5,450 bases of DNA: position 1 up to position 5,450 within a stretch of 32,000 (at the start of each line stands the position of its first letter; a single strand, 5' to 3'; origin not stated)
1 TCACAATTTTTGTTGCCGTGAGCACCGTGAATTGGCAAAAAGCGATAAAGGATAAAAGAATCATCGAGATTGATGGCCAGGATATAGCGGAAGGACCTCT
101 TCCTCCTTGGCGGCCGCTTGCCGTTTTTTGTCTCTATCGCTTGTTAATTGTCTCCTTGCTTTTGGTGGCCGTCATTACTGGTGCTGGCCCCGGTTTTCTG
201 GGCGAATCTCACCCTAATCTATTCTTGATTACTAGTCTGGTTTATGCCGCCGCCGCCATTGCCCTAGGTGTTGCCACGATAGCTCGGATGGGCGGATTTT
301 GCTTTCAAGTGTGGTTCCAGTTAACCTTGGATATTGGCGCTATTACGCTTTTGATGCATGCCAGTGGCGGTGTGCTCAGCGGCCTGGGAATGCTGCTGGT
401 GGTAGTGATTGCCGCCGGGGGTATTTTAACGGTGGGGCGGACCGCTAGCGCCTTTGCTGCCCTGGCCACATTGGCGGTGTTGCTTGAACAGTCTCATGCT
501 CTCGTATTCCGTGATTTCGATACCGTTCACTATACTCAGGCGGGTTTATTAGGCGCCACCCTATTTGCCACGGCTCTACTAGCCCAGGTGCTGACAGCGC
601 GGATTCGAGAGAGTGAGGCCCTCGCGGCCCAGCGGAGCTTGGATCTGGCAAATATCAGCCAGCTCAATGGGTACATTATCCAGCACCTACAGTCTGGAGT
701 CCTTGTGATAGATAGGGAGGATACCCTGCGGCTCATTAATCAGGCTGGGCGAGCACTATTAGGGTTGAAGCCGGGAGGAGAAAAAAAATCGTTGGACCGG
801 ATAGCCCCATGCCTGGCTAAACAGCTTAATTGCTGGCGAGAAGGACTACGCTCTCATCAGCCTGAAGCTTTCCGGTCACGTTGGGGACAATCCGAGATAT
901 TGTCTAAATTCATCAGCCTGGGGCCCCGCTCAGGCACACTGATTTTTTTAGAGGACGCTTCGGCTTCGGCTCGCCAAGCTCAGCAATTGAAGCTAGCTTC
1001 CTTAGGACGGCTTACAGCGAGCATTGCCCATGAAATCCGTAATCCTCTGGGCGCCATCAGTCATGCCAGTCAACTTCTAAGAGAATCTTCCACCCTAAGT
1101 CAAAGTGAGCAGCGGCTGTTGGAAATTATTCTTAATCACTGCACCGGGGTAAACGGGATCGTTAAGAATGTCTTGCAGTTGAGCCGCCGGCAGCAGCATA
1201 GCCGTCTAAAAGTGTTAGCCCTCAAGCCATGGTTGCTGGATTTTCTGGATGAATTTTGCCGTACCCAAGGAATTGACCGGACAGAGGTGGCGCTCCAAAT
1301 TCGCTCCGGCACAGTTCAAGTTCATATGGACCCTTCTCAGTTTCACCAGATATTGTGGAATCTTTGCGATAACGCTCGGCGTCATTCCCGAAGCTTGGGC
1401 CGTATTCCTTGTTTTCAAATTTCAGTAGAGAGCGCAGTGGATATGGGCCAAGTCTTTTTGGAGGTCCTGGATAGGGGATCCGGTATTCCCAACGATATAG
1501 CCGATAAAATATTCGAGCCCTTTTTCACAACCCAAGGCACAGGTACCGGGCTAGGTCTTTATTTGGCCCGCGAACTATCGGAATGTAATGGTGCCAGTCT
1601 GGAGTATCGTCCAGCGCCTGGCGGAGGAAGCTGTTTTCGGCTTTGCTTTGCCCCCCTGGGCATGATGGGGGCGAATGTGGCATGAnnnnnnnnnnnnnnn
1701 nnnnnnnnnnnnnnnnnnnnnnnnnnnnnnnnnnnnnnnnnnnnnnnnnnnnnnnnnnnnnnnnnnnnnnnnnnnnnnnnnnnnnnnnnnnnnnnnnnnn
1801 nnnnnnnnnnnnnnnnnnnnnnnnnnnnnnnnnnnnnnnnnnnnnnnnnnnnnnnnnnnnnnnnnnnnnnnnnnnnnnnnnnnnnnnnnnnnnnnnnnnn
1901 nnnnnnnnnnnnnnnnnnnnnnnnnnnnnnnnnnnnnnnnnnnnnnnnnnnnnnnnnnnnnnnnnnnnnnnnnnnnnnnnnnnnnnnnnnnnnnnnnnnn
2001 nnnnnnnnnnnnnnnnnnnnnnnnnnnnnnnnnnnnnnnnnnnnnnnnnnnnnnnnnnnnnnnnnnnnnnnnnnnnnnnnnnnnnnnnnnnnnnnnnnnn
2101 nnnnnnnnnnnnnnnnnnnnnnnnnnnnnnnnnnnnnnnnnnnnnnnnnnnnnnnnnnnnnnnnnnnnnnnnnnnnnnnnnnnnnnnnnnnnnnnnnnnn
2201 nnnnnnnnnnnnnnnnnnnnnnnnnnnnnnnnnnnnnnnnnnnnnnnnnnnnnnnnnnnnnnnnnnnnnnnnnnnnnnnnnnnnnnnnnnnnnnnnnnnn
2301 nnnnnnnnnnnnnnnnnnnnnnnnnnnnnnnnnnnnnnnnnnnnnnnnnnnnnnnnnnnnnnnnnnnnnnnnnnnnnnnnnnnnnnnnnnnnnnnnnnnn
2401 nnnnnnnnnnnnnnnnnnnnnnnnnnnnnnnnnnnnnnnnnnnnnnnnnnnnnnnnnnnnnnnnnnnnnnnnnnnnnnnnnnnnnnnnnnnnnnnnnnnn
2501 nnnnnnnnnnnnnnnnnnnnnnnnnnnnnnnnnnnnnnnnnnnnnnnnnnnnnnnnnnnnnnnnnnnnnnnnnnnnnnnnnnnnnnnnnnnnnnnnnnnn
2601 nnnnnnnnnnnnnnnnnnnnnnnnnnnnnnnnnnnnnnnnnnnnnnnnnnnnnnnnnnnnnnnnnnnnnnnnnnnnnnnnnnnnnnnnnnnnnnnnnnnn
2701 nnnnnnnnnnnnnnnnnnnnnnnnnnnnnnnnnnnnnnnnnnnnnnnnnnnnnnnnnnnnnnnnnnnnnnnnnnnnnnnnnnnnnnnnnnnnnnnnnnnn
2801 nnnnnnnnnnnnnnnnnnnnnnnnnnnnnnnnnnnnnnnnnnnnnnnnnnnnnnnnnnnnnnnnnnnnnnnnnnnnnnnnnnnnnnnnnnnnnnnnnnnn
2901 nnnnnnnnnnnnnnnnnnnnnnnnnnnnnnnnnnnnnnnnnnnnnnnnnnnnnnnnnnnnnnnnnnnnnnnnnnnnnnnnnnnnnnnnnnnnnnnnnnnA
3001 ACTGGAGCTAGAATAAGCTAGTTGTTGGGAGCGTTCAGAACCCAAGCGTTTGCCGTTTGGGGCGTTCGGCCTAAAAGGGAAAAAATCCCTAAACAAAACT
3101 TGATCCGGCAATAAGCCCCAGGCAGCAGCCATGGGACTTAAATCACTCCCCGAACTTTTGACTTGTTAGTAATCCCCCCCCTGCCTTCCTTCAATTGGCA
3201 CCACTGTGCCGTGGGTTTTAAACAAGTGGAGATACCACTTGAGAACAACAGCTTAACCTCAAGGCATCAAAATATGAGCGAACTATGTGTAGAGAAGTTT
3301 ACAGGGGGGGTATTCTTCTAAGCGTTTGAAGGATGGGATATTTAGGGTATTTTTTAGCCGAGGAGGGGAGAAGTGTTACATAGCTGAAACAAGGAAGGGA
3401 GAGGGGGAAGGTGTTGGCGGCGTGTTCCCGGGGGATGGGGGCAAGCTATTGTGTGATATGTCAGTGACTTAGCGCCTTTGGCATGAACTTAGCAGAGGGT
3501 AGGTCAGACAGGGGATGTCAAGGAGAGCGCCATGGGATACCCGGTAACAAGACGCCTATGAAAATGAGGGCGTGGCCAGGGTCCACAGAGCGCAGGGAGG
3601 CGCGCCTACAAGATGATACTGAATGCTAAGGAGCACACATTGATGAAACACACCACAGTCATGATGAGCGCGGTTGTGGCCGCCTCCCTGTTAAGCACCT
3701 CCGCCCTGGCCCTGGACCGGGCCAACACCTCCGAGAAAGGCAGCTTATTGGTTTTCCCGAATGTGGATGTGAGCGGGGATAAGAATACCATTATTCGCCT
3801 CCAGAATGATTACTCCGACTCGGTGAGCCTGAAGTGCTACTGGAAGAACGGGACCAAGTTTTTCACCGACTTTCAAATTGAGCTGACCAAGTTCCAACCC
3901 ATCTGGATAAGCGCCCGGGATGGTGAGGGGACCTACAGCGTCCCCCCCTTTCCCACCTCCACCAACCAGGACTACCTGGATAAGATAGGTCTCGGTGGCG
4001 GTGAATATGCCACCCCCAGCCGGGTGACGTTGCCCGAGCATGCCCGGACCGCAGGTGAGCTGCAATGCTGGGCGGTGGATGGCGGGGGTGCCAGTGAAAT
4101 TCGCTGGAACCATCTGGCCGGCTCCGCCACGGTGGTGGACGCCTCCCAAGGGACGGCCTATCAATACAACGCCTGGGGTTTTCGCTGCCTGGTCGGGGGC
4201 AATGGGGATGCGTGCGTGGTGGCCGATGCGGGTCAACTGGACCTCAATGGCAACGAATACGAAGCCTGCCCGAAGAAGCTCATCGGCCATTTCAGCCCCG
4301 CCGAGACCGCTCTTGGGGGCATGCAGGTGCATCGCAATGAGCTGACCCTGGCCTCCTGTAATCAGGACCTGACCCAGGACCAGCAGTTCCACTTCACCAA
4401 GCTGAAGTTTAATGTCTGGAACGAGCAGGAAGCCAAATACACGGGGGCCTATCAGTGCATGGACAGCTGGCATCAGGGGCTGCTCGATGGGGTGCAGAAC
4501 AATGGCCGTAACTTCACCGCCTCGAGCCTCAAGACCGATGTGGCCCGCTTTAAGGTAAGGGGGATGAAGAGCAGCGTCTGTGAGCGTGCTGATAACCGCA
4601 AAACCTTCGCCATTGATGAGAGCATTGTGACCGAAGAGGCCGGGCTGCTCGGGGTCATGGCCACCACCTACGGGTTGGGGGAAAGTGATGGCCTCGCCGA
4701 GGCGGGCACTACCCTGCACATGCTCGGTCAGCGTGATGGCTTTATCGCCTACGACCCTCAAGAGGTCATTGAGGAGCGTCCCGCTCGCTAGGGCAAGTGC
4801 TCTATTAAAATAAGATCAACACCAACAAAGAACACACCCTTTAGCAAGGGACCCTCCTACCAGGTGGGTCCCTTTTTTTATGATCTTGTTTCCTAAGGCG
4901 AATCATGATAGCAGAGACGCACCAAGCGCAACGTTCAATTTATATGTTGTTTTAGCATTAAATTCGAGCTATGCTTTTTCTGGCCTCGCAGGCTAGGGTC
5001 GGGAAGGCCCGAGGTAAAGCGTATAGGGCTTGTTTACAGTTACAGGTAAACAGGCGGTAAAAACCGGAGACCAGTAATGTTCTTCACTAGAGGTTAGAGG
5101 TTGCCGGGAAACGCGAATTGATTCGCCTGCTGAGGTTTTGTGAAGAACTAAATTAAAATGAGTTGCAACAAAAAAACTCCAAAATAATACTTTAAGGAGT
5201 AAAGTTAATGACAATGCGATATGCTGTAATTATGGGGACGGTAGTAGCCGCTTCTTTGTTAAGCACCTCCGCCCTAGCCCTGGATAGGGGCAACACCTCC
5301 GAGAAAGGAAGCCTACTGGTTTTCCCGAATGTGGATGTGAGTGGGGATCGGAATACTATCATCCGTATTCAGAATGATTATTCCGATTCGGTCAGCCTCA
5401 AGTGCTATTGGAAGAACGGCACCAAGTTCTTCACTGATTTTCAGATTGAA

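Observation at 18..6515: PilS/PilR-like sigma-54 system placed upstream of non-pilin secreted proteins with a sigma-54 promoter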

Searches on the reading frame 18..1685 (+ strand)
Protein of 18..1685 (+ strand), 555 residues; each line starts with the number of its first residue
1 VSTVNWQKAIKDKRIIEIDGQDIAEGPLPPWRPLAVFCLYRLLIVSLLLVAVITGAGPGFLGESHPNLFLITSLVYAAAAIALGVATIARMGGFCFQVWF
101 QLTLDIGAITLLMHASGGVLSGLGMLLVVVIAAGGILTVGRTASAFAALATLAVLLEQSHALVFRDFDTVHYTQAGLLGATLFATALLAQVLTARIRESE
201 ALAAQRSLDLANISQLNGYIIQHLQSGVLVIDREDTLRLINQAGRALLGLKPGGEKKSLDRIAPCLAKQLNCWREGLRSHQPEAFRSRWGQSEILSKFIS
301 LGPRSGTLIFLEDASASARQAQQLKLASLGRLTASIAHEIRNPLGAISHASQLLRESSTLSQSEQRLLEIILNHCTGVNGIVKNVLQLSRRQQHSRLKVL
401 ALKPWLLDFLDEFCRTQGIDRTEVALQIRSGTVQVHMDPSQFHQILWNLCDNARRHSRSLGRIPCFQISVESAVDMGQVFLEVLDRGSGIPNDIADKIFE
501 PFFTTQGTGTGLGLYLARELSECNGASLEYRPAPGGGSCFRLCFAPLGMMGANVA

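Call 6: search_protein_families(library=pfam, proteins=[window:18-1685:+], max_evalue=0.01)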
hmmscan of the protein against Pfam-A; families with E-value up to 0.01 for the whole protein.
window:18-1685:+ (555 aa): 4 families
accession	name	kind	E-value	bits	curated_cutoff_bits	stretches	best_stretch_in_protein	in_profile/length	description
PF25323.1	6TM_PilS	-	4.3e-34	118.3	27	1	31-203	9-189/189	PilS-like transmembrane domain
PF02518.31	HATPase_c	-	1.1e-22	81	26.4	1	438-544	2-107/111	Histidine kinase-, DNA gyrase B-, and HSP90-like ATPase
PF00512.31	HisKA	-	1.3e-13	51.2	26.9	1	329-393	2-65/66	His Kinase A (phospho-acceptor) domain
PF13188.13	PAS_8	-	0.00075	19.8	21.8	1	220-267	6-51/65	PAS domain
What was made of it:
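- On PilS sensor kinases: PF25323 6TM_PilS E 4.3e-34 (residues 31-203), PAS_8, HisKA, HATPase_c (call 6).
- Checked: The kinase at 18-1685 has Pfam 6TM_PilS (E 4e-34), PAS, HisKA and HATPase_c (call 6).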

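Call 7: search_protein_families(library=ncbifam, proteins=[window:18-1685:+], max_evalue=0.01)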
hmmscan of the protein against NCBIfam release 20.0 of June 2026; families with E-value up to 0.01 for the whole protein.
window:18-1685:+ (555 aa): 76 families (the best 25 are shown)
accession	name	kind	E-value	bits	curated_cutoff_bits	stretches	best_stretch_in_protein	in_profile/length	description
NF008468.0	PRK11360.1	equivalog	7.2e-50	170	646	1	209-544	262-606/616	two-component system sensor histidine kinase AtoS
NF007688.0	PRK10364.1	equivalog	1.1e-29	103.6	479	1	322-543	233-448/460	two-component system sensor histidine kinase ZraS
NF046020.1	HisKinCckABruc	equivalog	7.9e-28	96.8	1000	1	318-542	469-703/868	cell cycle histidine kinase CckA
NF046044.1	PnpS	equivalog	5.8e-27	94.7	400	1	214-544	54-389/390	two-component system histidine kinase PnpS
NF010411.0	PRK13837.1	equivalog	1.3e-26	92.9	647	1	325-543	446-672/828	two-component system VirA-like sensor kinase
TIGR02966.1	phoR_proteo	equivalog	6.6e-25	87.8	334.2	1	220-544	11-333/333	phosphate regulon sensor histidine kinase PhoR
NF008312.0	PRK11100.1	equivalog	1.8e-23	83.1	356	1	334-543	261-471/477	two-component system sensor histidine kinase CreC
NF053867.1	SprKinKinDBac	equivalog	9.5e-23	80.4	775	1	320-521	277-472/500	sporulation kinase KinD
NF033092.0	HK_WalK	equivalog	6.7e-22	77.8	725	1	220-541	263-589/594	cell wall metabolism sensor histidine kinase WalK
NF011874.0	PRK15347.1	equivalog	1.7e-21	76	852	1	311-544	384-612/921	two component system sensor kinase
NF047466.1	hybrid_RR_LvrB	exception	2.1e-21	76.5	500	1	319-536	144-366/377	hybrid histidine kinase/response regulator LvrB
TIGR02956.1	TMAO_torS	equivalog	3.9e-20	71.6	676.5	1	314-542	453-678/967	TMAO reductase system sensor histidine kinase/response regulator TorS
NF008302.0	PRK11091.1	equivalog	4.9e-20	71.3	838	1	302-543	254-502/779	aerobic respiration two-component sensor histidine kinase ArcB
NF046026.1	HisKinCckACaul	equivalog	3.5e-19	68.4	1000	1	315-542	284-528/678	cell cycle histidine kinase CckA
NF007898.0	PRK10604.1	equivalog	4.2e-19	69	478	1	324-545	208-422/433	two-component system sensor histidine kinase RstB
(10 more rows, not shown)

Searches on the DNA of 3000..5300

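Call 63: search_rna_families(source=window, start=3000, end=5300, threshold=evalue, max_evalue=1)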
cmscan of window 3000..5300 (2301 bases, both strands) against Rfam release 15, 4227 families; matches with E-value up to 1: 0.
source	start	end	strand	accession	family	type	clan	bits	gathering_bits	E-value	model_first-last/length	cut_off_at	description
